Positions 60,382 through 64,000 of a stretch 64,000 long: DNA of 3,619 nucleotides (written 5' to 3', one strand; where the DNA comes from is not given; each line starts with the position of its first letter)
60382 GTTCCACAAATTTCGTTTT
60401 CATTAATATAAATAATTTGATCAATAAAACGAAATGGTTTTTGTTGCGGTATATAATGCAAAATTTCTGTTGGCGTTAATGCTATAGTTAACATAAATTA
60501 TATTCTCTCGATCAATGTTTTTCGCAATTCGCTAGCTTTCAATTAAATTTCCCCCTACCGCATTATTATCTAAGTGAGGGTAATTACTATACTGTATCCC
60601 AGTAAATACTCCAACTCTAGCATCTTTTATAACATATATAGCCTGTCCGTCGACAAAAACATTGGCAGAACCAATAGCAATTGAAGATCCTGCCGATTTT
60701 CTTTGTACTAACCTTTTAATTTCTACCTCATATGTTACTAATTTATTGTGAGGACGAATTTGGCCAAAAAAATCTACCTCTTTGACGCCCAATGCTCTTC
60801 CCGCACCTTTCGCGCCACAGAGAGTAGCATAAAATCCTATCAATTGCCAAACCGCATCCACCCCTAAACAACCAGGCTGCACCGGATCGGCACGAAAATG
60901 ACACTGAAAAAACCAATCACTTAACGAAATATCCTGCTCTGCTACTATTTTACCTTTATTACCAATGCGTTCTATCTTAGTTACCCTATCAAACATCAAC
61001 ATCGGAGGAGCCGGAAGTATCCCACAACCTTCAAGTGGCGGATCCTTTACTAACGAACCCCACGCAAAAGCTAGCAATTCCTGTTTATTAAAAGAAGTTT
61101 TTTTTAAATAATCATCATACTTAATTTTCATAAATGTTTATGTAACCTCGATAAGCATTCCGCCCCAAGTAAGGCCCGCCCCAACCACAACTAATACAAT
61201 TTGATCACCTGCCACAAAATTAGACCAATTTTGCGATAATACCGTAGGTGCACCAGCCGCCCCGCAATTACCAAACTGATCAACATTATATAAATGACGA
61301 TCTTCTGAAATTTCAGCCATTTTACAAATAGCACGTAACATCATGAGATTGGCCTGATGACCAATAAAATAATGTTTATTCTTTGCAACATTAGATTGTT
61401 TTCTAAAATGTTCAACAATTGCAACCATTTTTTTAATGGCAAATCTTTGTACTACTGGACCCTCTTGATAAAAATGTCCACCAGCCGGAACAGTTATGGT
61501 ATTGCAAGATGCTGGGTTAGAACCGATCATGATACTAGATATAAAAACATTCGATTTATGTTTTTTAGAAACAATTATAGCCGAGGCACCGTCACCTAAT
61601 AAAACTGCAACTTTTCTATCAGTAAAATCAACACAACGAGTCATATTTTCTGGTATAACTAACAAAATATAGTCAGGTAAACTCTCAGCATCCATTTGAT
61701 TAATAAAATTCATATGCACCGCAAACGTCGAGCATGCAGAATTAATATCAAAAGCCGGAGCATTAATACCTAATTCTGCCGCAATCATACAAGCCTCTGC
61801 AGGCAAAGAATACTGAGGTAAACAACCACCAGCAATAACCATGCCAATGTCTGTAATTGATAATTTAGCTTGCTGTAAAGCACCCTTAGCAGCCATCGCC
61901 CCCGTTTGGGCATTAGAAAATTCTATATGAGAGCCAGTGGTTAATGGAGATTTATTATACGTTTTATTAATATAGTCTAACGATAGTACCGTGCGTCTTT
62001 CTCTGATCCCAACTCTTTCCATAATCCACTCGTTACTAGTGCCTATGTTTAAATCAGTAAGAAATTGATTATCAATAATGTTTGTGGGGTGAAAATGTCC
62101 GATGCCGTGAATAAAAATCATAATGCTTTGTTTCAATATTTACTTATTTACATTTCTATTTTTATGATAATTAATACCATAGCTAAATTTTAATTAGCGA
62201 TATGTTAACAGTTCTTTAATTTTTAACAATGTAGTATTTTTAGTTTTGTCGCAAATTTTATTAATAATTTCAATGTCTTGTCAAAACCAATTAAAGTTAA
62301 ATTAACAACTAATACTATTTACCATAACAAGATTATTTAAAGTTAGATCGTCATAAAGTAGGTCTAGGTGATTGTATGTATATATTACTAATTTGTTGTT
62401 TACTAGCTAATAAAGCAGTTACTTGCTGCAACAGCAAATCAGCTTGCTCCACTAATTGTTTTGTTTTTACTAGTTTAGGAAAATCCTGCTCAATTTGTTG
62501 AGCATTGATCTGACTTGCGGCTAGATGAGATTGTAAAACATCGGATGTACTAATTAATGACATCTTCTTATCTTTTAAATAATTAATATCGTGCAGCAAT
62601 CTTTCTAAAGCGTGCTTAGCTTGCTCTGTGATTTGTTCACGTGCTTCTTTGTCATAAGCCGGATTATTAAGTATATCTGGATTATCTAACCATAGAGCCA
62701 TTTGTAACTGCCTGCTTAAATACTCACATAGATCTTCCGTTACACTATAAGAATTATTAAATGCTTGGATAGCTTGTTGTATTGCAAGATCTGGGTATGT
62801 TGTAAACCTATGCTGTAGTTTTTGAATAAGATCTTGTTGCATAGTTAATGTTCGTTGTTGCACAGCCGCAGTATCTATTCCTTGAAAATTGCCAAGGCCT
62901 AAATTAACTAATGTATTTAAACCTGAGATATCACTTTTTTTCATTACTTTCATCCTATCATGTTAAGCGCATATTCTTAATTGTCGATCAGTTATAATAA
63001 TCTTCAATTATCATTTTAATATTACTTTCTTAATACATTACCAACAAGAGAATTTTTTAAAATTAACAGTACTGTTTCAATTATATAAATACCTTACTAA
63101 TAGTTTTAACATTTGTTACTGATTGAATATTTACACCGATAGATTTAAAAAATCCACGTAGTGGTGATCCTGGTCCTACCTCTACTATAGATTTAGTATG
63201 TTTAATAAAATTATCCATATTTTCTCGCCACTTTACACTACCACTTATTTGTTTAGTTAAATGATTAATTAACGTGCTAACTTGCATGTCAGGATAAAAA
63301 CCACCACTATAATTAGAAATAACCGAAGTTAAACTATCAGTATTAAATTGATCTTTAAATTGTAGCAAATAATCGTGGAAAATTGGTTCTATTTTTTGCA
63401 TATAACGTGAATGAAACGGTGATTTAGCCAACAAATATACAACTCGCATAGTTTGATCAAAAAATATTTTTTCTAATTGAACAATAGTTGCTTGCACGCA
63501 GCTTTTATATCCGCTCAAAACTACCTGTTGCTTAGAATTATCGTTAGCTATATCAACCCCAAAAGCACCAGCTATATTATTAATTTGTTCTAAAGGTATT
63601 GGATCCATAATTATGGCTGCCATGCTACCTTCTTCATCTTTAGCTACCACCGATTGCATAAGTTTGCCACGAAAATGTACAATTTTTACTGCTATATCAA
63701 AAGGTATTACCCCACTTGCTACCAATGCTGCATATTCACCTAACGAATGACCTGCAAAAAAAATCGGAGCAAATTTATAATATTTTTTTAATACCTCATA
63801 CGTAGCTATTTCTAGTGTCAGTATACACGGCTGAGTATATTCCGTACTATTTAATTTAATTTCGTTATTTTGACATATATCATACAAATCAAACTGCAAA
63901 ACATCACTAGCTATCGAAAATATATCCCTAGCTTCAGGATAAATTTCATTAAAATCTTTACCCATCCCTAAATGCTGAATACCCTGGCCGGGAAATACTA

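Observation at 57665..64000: Dedicated type-II-FAS-like operon ending in a PlsC-type acyltransferase, with no reductases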

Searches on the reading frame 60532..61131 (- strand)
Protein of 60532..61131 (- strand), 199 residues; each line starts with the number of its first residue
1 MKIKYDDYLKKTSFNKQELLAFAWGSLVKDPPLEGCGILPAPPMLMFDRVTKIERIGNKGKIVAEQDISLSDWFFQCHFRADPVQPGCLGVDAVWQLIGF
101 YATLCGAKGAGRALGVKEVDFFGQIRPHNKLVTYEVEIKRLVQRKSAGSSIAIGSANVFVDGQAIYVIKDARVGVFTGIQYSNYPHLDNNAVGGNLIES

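Call 3: search_protein_families(library=pfam, proteins=[window:60532-61131:-], max_evalue=0.01)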
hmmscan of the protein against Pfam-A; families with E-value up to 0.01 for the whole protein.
window:60532-61131:- (199 aa): 1 family
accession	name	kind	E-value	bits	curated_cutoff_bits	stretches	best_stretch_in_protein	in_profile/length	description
PF07977.19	FabA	-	1.2e-41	142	23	1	39-168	1-137/138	FabA-like domain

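Call 4: search_protein_families(library=ncbifam, proteins=[window:60532-61131:-], max_evalue=0.01)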
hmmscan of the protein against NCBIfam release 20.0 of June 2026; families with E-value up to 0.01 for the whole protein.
window:60532-61131:- (199 aa): 5 families
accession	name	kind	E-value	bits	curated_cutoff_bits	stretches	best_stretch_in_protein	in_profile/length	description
NF003509.0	PRK05174.1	equivalog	4.6e-63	212.1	124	1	10-178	4-168/172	bifunctional 3-hydroxydecanoyl-ACP dehydratase/trans-2-decenoyl-ACP isomerase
TIGR01749.1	fabA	equivalog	3.1e-53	180.2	238.15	1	10-178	1-165/169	3-hydroxyacyl-[acyl-carrier-protein] dehydratase FabA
TIGR01750.1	fabZ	equivalog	2.7e-11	43.5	155.15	1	43-148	15-121/141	3-hydroxyacyl-ACP dehydratase FabZ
NF000582.1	PRK00006.1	equivalog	4.4e-11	42.9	113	1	43-162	14-125/137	3-hydroxyacyl-ACP dehydratase FabZ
NF009667.0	PRK13188.1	equivalog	2.8e-08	32.9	465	1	42-131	334-422/464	bifunctional UDP-3-O-[3-hydroxymyristoyl] N-acetylglucosamine deacetylase/3-hydroxyacyl-ACP dehydratase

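Call 36: search_solved_structures(query=window:60532-61131:-, max_evalue=1e-10, show_alignments=2)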
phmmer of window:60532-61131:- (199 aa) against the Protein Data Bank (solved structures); distinct sequences matched with E-value up to 1e-10: 7.
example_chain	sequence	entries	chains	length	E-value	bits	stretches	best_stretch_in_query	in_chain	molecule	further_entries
2cf2_C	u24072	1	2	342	2e-85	288.6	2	10-177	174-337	FATTY ACID SYNTHASE, DH DOMAIN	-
6b7j_A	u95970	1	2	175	2.8e-47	164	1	10-177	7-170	3-hydroxydecanoyl-[acyl-carrier-protein] dehydratase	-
4fq9_A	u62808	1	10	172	3.9e-43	150.5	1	10-178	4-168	3-hydroxydecanoyl-[acyl-carrier-protein] dehydratase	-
4b0b_A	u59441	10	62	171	4.2e-43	150.4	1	10-178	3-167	3-HYDROXYDECANOYL-[ACYL-CARRIER-PROTEIN] DEHYDRATASE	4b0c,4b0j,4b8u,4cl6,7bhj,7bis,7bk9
1mka_A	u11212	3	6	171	4e-42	147.2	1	10-177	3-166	BETA-HYDROXYDECANOYL THIOL ESTER DEHYDRASE | N-{3-[DIHYDROXY(NONYL)-LAMBDA~4~-SULFANYL]PROPYL}-N~3~-[(2R)-2-HYDROXY-3,3-DIMETHYL-4-(PHO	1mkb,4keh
4b0i_A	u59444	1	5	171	4.1e-42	147.2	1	10-178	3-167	3-HYDROXYDECANOYL-[ACYL-CARRIER-PROTEIN] DEHYDRATASE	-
3q62_A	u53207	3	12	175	1.6e-40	141.9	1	10-177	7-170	3-hydroxydecanoyl-[acyl-carrier-protein] dehydratase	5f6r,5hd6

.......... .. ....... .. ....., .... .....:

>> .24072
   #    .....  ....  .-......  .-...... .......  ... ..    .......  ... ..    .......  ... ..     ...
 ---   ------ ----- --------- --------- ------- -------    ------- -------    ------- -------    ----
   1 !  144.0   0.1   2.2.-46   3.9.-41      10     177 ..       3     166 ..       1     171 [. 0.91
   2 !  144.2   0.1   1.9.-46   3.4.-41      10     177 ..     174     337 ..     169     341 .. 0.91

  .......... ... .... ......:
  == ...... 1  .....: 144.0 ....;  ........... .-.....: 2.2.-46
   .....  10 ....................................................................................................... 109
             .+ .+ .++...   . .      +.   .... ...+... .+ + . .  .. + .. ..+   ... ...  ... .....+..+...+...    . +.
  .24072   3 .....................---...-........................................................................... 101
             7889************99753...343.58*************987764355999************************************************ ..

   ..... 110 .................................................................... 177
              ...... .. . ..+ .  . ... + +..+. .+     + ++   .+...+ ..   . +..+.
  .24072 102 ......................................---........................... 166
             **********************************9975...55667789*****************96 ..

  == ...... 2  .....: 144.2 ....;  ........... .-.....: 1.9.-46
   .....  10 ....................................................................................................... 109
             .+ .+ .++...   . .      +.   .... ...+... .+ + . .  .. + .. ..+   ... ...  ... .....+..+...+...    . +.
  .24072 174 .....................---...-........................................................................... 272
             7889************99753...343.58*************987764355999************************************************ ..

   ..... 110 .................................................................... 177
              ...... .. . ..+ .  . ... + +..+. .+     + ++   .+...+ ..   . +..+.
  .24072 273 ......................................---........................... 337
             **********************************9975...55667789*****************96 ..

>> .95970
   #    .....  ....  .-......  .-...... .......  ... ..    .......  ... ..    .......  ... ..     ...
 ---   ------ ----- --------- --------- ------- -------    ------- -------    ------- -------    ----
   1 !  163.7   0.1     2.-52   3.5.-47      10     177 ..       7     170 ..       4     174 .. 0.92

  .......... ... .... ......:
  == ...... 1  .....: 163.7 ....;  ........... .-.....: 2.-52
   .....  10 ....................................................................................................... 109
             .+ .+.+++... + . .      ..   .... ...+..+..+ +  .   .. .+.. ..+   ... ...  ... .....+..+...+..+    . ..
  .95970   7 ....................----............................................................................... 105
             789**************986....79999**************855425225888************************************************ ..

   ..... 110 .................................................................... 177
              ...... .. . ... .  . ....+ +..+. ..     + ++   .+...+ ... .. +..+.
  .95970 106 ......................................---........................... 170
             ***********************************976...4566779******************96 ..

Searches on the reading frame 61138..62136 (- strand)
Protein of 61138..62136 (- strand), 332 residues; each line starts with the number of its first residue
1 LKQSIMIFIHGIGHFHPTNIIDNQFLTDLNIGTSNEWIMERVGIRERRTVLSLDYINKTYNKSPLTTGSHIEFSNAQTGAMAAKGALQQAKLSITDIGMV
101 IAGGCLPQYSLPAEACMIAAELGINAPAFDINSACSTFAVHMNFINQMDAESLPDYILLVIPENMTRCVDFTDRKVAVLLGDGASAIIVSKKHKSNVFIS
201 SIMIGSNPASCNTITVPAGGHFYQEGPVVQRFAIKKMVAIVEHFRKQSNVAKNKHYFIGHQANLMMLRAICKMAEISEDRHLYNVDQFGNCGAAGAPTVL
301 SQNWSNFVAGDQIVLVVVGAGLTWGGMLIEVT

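Call 3: search_protein_families(library=pfam, proteins=[window:61138-62136:-], max_evalue=0.01)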
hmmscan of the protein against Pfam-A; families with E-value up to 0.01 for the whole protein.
window:61138-62136:- (332 aa): 4 families
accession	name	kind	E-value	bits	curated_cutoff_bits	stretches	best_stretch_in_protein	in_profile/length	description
PF08541.16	ACP_syn_III_C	-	2.6e-20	72.8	26.6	1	255-330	12-89/90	3-Oxoacyl-[acyl-carrier-protein (ACP)] synthase III C terminal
PF08545.16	ACP_syn_III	-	2.2e-17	63.1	24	1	129-205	1-77/80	3-Oxoacyl-[acyl-carrier-protein (ACP)] synthase III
PF00108.29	Thiolase_N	-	0.00011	22.2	26.4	1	67-168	15-118/260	Thiolase, N-terminal domain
PF07451.17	SpoVAD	-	0.0038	16.5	22.1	1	72-144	48-115/329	Stage V sporulation protein AD (SpoVAD)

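Call 4: search_protein_families(library=ncbifam, proteins=[window:61138-62136:-], max_evalue=0.01)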
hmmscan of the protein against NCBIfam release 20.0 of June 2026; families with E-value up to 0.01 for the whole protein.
window:61138-62136:- (332 aa): 16 families
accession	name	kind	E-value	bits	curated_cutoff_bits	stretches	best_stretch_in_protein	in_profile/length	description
NF006829.0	PRK09352.1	subfamily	1.6e-61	208.1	249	2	76-331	54-321/322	beta-ketoacyl-ACP synthase 3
TIGR00747.1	fabH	subfamily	3.1e-53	180.9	292.1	2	75-330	51-321/322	beta-ketoacyl-ACP synthase III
NF004623.0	PRK05963.1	equivalog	1.7e-35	122.9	437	1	9-330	8-327/328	beta-ketoacyl-ACP synthase III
NF005541.0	PRK07204.1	equivalog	9.1e-32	110.7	402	1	8-330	6-328/329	beta-ketoacyl-ACP synthase III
NF005703.0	PRK07515.1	equivalog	2.6e-29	102.3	304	1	33-330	53-371/373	beta-ketoacyl-ACP synthase III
NF005308.0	PRK06840.1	equivalog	3.1e-20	72.5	315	1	75-221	53-203/339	3-oxoacyl-ACP synthase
NF006720.0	PRK09258.1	equivalog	1.4e-18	67.3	285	1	76-323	62-330/338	3-oxoacyl-ACP synthase III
NF009519.0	PRK12880.1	equivalog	4.2e-13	49.3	436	1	78-217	63-200/353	beta-ketoacyl-ACP synthase III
NF003274.0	PRK04262.1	equivalog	3.6e-09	36.1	244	1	79-327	55-304/347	hydroxymethylglutaryl-CoA synthase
NF053539.1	resorcinol_DarB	exception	9.4e-09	34.9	550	1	7-143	3-128/377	dialkylresorcinol biosynthesis protein DarB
NF005293.2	PRK06816.1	subfamily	1e-08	34.7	450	1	7-135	1-119/378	StlD/DarB family beta-ketosynthase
TIGR01930.1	AcCoA-C-Actrans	subfamily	1e-05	24.7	240.55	1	67-137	13-85/385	acetyl-CoA C-acyltransferase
NF006740.0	PRK09268.1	equivalog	0.0038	16.3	539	1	68-137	28-99/431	acetyl-CoA C-acetyltransferase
NF006160.0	PRK08304.1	subfamily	0.0042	15.7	402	1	70-143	51-119/337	stage V sporulation protein AD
NF006552.0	PRK09051.1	subfamily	0.0055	16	565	1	68-137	21-93/395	beta-ketothiolase BktB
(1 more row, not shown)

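Call 37: search_solved_structures(query=window:61138-62136:-, max_evalue=1e-25, show_alignments=1)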
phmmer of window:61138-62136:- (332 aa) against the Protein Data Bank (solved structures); distinct sequences matched with E-value up to 1e-25: 21.
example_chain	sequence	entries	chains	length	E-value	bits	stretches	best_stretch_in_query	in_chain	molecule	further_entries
2ebd_A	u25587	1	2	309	3.2e-36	128.3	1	79-329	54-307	3-oxoacyl-[acyl-carrier-protein] synthase 3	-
8vd9_A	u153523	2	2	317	1.7e-34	122.5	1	9-329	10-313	Beta-ketoacyl-[acyl-carrier-protein] synthase III 1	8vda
4nhd_A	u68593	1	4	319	9.2e-34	120.2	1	79-330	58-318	3-oxoacyl-[acyl-carrier-protein] synthase 3 protein 1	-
4ryb_A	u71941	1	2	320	1.4e-30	109.7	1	9-330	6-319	3-oxoacyl-[acyl-carrier-protein] synthase 3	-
1zow_A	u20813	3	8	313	2.5e-30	108.9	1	7-329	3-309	3-oxoacyl-[acyl-carrier-protein] synthase III | 3-oxoacyl-[acyl-carrier-protein] synthase 3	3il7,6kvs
4dfe_A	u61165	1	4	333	2.6e-30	108.8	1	5-329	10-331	3-oxoacyl-[acyl-carrier-protein] synthase 3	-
4wzu_A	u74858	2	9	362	6.8e-30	107.5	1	70-326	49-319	3-oxoacyl-[acyl-carrier-protein] synthase 3 protein 2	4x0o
6x7r_A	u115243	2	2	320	3.9e-29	105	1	9-329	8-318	3-oxoacyl-[acyl-carrier-protein] synthase 3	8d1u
3il5_A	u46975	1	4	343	4.4e-29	104.8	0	82-330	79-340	3-oxoacyl-[acyl-carrier-protein] synthase 3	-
1hn9_A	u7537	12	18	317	4.4e-29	104.8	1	9-329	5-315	BETA-KETOACYL-ACYL CARRIER PROTEIN SYNTHASE III | 3-oxoacyl-[acyl-carrier-protein] synthase III | 3-oxoacyl-[acyl-carrier-protein] synthase 3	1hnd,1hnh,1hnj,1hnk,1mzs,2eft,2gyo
3il9_A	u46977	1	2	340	4.4e-29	104.8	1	9-329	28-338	3-oxoacyl-[acyl-carrier-protein] synthase 3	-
9ka2_A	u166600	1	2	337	4.7e-29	104.7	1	9-329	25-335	Beta-ketoacyl-[acyl-carrier-protein] synthase III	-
1ebl_A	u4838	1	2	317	7.1e-29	104.1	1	9-329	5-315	BETA-KETOACYL-ACP SYNTHASE III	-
4ylt_A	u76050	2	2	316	1e-28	103.6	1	9-329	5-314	3-oxoacyl-[acyl-carrier-protein] synthase 3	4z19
4x9k_A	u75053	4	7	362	1.2e-28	103.4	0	70-326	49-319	3-oxoacyl-[acyl-carrier-protein] synthase 3 protein 2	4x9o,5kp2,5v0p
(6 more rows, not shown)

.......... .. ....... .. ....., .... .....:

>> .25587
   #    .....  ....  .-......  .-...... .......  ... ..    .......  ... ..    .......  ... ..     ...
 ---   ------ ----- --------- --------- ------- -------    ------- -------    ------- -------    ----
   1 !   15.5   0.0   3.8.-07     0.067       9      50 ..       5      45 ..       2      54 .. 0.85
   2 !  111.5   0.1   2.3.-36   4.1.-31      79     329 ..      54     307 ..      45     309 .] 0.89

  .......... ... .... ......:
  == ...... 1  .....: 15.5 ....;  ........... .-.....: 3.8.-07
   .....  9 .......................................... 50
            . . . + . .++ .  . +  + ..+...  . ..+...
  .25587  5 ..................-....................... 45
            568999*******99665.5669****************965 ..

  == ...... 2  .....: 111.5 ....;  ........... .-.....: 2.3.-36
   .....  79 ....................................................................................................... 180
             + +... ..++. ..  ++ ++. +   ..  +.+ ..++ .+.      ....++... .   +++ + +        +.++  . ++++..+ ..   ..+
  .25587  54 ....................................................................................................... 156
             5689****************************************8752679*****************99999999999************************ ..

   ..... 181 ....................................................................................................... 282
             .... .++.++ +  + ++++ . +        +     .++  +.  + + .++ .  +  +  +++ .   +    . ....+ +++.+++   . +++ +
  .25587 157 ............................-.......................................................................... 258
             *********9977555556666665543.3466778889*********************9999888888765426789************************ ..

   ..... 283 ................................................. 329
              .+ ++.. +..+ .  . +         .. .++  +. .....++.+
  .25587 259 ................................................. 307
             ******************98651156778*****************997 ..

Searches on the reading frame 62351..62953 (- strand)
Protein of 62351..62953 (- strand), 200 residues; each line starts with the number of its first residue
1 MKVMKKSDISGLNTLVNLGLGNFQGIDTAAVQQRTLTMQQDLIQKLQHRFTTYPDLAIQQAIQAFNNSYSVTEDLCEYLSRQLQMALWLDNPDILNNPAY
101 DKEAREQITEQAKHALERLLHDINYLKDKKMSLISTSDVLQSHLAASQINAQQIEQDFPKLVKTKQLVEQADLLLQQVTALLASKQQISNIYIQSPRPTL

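Call 3: search_protein_families(library=pfam, proteins=[window:62351-62953:-], max_evalue=0.01)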
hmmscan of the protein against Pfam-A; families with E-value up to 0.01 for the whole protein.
window:62351-62953:- (200 aa): 0 families

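Call 4: search_protein_families(library=ncbifam, proteins=[window:62351-62953:-], max_evalue=0.01)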
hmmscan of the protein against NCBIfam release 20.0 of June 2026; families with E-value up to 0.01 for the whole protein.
window:62351-62953:- (200 aa): 0 families

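Call 59: search_protein_families(library=phrogs, proteins=[window:62351-62953:-], max_evalue=0.01)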
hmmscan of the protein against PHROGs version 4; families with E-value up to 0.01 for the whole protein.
window:62351-62953:- (200 aa): 0 families

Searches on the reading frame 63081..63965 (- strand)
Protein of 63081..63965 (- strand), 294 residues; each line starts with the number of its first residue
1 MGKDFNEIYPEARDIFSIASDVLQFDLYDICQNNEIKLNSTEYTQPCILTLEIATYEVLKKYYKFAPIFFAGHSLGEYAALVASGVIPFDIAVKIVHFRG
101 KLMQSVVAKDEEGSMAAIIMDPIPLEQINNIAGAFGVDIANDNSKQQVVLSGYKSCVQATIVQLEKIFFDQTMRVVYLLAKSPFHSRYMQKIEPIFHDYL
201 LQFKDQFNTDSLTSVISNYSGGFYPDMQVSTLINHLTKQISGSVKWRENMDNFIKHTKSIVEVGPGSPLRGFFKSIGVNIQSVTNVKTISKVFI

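Call 3: search_protein_families(library=pfam, proteins=[window:63081-63965:-], max_evalue=0.01)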
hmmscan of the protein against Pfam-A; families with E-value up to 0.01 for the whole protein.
window:63081-63965:- (294 aa): 1 family
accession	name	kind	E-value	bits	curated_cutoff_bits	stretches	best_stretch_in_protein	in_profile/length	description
PF00698.26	Acyl_transf_1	-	2.2e-21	77.1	32.7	1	23-207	40-213/319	Acyl transferase domain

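Call 4: search_protein_families(library=ncbifam, proteins=[window:63081-63965:-], max_evalue=0.01)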
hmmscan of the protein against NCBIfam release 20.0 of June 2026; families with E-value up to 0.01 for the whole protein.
window:63081-63965:- (294 aa): 8 families
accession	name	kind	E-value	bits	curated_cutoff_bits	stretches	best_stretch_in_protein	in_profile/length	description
TIGR00128.1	fabD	equivalog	7.3e-61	206.2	260.9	1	1-276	17-286/290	ACP S-malonyltransferase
TIGR03131.1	malonate_mdcH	equivalog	1.7e-35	122.9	297.9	1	10-280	23-279/297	malonate decarboxylase subunit epsilon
NF045894.1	PKS_plus_SDR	equivalog_domain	1.2e-25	89.4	1740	1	19-275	568-813/1515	type I polyketide synthase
TIGR02813.1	omega_3_PfaA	subfamily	2.3e-24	84.3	1010.1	1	31-268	640-871/2582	polyketide-type polyunsaturated fatty acid synthase PfaA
NF037941.1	PKS_NbtC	equivalog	2e-08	32.7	1150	1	40-212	155-316/1027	nocobactin polyketide synthase NbtC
NF040607.1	mycolic_Pks13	equivalog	6.5e-08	30.5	2100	1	26-166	708-847/1680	polyketide synthase Pks13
NF041183.1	Pks2_ls1_myc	equivalog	8.9e-08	29.4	2400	1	41-166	590-711/2086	sulfolipid-1 biosynthesis phthioceranic/hydroxyphthioceranic acid synthase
NF037940.1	PKS_MbtD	equivalog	1.4e-06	26.6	1150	1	66-177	175-283/978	mycobactin polyketide synthase MbtD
